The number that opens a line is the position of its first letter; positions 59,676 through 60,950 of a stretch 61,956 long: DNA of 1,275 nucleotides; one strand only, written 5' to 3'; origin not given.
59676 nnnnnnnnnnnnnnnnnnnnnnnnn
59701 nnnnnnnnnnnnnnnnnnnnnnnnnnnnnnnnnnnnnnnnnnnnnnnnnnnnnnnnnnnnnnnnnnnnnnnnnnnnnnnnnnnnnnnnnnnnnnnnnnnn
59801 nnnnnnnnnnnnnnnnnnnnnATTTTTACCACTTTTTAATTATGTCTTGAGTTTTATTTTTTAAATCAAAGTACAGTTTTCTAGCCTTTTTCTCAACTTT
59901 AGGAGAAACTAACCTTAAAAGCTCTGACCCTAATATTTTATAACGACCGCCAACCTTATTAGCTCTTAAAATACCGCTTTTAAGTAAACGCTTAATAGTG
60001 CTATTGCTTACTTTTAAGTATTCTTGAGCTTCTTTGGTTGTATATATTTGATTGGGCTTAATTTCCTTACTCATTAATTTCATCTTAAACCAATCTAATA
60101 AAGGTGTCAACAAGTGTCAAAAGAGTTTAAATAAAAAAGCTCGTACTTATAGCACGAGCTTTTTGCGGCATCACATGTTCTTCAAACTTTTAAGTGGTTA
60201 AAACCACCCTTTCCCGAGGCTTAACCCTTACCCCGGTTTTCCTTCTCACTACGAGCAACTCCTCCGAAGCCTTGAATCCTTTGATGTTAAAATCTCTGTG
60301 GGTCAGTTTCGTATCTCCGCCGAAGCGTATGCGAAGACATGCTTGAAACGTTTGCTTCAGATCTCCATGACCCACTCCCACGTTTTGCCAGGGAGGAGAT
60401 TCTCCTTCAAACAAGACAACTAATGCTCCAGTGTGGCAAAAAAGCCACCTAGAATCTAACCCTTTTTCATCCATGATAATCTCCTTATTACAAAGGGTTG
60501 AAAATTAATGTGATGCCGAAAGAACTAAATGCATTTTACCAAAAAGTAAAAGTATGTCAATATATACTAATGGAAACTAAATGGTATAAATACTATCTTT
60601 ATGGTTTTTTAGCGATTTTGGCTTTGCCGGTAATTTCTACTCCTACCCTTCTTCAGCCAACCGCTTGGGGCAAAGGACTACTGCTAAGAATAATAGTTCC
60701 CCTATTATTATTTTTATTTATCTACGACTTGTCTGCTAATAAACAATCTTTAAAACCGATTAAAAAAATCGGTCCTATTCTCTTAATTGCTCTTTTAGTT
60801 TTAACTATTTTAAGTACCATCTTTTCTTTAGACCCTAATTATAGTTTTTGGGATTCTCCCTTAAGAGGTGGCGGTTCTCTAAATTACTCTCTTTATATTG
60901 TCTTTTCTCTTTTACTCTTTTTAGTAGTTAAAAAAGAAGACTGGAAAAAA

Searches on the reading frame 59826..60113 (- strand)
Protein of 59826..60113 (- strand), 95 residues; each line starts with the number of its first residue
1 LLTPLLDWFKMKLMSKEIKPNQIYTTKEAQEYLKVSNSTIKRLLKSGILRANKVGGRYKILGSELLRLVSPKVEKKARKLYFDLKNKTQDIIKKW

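Call 7: search_protein_families(library=pfam, proteins=[window:59826-60113:-], max_evalue=1)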
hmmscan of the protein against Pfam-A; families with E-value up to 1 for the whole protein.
window:59826-60113:- (95 aa): 3 families
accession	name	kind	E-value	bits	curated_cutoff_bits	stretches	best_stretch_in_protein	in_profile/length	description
PF12728.13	HTH_17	-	1.8e-12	47.8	27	1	24-68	2-46/51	Helix-turn-helix domain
PF13411.12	MerR_1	-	0.024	15.2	21.6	1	24-58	1-35/69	MerR HTH family regulatory protein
PF08220.18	HTH_DeoR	-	0.026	14.7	21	1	14-42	5-33/57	DeoR-like helix-turn-helix domain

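Call 22: search_protein_families(library=phrogs, proteins=[window:59826-60113:-], max_evalue=1)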
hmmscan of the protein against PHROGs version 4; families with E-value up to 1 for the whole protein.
window:59826-60113:- (95 aa): 19 families
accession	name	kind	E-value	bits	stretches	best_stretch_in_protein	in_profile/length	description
phrog_66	-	integration and excision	1.4e-07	32.6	1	10-75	80-146/412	excisionase and transcriptional regulator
phrog_2907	-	integration and excision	1.9e-06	29.3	1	21-62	4-50/117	excisionase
phrog_25665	-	integration and excision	9.9e-06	26.7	1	6-79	9-81/93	excisionase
phrog_7735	-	integration and excision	1.7e-05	26.1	1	20-81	2-68/99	excisionase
phrog_4370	-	integration and excision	0.00023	22.5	1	7-57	25-79/109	excisionase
phrog_1877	-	DNA, RNA and nucleotide metabolism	0.00041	21.3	1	14-70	51-107/129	DNA binding protein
phrog_10045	-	DNA, RNA and nucleotide metabolism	0.00042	21.1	1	22-61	19-59/74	HTH DNA binding protein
phrog_15534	-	DNA, RNA and nucleotide metabolism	0.00084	20.8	1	16-66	36-85/93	HTH DNA binding protein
phrog_4691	-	integration and excision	0.0015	19.6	1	21-57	16-52/78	excisionase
phrog_57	-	head and packaging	0.0047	17.8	1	14-58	3-48/199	terminase small subunit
phrog_6401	-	DNA, RNA and nucleotide metabolism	0.0053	17.6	1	21-57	7-43/64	DNA binding protein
phrog_668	-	DNA, RNA and nucleotide metabolism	0.0096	16.6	1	11-60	51-101/181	HTH DNA binding protein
phrog_20602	-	DNA, RNA and nucleotide metabolism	0.013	16.6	1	24-76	7-59/86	DNA binding protein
phrog_7338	-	unknown function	0.016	16.5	1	17-61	24-69/87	-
phrog_32138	-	DNA, RNA and nucleotide metabolism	0.021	15.8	1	15-46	10-41/54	DNA binding protein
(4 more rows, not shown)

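Call 36: find_related_loci(query=A2, collection=genome_contigs, flank=3000)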
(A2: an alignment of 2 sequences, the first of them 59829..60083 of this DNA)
Query A2 (85 aa) in genome_contigs; peptide patterns used: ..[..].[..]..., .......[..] (x = any residue, [..] = any of these).
61 stretches matched a pattern; 2 encode a relative of the query (tblastn E <= 1e-3); 2 distinct loci.
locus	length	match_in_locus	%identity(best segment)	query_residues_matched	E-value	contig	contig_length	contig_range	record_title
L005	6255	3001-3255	81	1-85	2e-44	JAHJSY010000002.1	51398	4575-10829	MAG: Patescibacteria group bacterium isolate OS_PC_MetaG.mb.33 OS_PC_MetaG.mb.33_k141_3754, whole genome shotgun sequenc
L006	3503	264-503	71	6-85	2e-34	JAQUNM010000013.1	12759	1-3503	MAG: Candidatus Paceibacterota bacterium isolate STD1_178 NODE_12996_length_12759_cov_5.077739_Sandtown_D1, whole genome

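Call 37: find_related_loci(query=A2, collection=metagenome_contigs, flank=3000)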
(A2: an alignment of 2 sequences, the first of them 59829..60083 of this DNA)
Query A2 (85 aa) in metagenome_contigs; peptide patterns used: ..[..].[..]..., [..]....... (x = any residue, [..] = any of these).
178 stretches matched a pattern; 32 encode a relative of the query (tblastn E <= 1e-3); 32 distinct loci.
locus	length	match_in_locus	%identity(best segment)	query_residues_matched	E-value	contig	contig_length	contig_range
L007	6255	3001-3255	81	1-85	2e-43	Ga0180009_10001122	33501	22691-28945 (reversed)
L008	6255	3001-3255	81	1-85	3e-43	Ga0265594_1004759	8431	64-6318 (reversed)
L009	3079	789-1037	77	3-85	1e-41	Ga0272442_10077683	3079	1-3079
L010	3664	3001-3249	77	3-85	1e-40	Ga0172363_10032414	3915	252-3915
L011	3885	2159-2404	78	4-85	4e-40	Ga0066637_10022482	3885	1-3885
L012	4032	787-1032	78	4-85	4e-40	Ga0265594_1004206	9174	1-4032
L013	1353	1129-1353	83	1-75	7e-40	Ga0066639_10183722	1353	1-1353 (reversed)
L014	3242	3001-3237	78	4-82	2e-38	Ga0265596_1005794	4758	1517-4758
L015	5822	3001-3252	75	2-85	3e-38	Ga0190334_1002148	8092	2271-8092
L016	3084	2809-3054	77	4-85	7e-38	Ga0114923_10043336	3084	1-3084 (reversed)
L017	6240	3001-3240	76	6-85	2e-37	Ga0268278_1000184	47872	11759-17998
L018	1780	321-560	75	6-85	8e-38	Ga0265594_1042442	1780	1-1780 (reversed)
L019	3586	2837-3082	77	4-85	2e-37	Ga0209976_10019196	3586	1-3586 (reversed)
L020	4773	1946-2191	72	4-85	1e-36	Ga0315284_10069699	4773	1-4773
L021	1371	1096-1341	76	4-85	5e-34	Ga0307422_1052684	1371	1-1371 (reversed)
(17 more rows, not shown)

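Call 62: search_protein_families(library=padloc, proteins=[window:59829-60083:-], max_evalue=1)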
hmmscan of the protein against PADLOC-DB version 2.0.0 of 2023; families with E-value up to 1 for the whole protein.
window:59829-60083:- (85 aa): 1 family
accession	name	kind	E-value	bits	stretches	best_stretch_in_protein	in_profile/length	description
PDLC04133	mad1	-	5.2e-05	21.5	1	13-60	5-52/60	mads_1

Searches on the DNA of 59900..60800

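Call 5: search_rna_families(source=window, start=59900, end=60800, threshold=evalue, max_evalue=10, show_alignments=3)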
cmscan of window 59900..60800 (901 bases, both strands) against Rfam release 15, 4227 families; matches with E-value up to 10: 10.
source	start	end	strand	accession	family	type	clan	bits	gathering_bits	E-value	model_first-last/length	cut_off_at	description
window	60126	60224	-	RF01771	rnk_leader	Cis-reg; leader;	-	27.4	50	0.024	1-109/109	no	Enterobacteria rnk leader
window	60130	60201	-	RF00506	Thr_leader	Cis-reg; leader;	-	22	55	0.15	1-118/118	no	Threonine operon leader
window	60034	60175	+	RF00121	MicC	Gene; sRNA;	-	20.1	90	2.9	1-123/123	no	MicC RNA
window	60134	60164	+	RF00506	Thr_leader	Cis-reg; leader;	-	18.5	55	0.99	82-114/118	no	Threonine operon leader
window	60105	60212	+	RF01770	rimP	Cis-reg; leader;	-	18.2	47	3.7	1-102/102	no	Gammaprotebacteria rimP leader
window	60094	60191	-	RF02859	Arrc11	Gene; sRNA;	-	16.9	52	5.3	1-175/175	no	Actinobacillus sRNA 11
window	60665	60761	-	RF04329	snoMe18S-C1367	Gene; snRNA; snoRNA; CD-box;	-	16.3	101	4.3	1-110/110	no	Drosophila C/D box small nucleolar RNA snoMe18S-C1367 family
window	60643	60697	-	RF02929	algC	Cis-reg;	-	15.6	33.8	5.1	1-52/52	no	algC RNA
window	60131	60212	-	RF00513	Trp_leader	Cis-reg; leader;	-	15.2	41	4.9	1-100/100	no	Tryptophan operon leader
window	60570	60613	+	RF01845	enod40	Gene;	-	10.8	45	6.7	1-263/263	no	Early nodulin 40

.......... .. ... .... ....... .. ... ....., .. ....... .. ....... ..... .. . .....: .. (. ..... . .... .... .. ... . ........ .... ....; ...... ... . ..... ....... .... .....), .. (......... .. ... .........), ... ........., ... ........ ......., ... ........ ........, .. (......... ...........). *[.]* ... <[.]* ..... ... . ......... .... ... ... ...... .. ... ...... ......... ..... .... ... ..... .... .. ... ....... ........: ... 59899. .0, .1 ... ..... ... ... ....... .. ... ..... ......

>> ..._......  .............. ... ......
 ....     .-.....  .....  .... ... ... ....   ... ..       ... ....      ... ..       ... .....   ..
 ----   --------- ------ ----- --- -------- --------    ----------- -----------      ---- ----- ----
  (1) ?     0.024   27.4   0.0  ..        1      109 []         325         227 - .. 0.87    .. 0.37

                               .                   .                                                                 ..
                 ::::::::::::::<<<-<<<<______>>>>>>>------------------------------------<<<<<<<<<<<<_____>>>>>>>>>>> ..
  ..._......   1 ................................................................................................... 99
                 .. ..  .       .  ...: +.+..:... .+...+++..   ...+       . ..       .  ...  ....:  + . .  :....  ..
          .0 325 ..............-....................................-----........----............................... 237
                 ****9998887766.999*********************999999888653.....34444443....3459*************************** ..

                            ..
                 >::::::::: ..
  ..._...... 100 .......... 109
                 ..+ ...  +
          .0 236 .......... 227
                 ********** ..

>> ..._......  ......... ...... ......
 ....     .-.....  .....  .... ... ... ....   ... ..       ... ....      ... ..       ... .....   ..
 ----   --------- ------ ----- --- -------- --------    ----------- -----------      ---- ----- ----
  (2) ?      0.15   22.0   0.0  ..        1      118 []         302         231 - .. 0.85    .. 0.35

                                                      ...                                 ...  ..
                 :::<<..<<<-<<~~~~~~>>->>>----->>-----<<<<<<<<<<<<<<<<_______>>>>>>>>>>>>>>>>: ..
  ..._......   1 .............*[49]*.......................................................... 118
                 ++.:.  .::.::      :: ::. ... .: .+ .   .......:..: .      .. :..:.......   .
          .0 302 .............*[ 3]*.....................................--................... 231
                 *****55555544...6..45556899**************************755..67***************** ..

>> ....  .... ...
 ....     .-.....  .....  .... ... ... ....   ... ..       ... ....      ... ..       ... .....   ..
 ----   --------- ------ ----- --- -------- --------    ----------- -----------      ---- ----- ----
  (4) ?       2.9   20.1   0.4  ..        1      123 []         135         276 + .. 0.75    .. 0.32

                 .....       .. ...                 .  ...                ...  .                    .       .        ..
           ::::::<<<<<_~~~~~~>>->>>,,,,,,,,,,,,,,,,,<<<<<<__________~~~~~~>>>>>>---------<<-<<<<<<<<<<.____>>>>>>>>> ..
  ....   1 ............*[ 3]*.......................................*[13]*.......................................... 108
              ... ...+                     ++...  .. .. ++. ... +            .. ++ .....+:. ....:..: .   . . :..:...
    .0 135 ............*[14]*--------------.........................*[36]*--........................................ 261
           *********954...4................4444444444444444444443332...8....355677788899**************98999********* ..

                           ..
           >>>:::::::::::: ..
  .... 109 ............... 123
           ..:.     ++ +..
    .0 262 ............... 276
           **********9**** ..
